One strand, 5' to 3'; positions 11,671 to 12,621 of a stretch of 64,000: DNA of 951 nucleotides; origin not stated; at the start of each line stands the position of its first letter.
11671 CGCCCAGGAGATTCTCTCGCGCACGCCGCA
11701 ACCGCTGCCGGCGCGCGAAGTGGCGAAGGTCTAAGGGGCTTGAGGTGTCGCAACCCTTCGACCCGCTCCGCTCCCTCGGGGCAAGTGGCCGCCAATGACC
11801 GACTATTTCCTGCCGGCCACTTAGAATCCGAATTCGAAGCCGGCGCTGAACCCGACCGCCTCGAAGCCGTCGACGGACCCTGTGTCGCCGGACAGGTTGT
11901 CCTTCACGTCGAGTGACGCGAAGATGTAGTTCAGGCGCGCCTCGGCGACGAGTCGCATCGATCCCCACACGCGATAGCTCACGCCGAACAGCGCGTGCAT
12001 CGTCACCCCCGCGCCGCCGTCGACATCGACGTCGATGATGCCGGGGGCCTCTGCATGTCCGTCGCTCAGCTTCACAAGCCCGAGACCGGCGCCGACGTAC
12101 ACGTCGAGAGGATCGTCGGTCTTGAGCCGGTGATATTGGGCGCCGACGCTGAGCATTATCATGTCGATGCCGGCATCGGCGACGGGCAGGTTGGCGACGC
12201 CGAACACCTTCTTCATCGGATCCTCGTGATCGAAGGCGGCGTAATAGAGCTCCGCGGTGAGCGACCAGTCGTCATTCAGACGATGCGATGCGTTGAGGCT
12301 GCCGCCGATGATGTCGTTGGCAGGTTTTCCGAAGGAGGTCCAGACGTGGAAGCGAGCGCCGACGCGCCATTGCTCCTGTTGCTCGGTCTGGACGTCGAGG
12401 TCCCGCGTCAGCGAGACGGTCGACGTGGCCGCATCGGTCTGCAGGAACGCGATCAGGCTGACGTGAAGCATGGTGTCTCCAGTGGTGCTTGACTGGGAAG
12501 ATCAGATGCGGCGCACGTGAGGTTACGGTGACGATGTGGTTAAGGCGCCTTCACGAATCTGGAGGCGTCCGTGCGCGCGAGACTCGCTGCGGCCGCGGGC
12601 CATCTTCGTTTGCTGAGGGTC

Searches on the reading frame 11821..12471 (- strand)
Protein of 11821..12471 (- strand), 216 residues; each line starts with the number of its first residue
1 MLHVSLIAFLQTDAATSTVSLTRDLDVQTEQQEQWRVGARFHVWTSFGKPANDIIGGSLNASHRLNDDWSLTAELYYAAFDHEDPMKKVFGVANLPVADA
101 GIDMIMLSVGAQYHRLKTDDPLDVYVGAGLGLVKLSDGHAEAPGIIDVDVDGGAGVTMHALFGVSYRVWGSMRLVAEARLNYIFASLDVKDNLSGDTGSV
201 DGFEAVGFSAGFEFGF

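Call 4: search_protein_families(library=pfam, proteins=[window:11821-12471:-], max_evalue=0.1)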
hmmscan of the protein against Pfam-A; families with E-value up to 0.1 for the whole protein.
window:11821-12471:- (216 aa): 1 family
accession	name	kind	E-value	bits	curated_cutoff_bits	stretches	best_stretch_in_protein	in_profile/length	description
PF19685.4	DUF6187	-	0.0083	16.7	25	1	128-179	33-85/141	Family of unknown function (DUF6187)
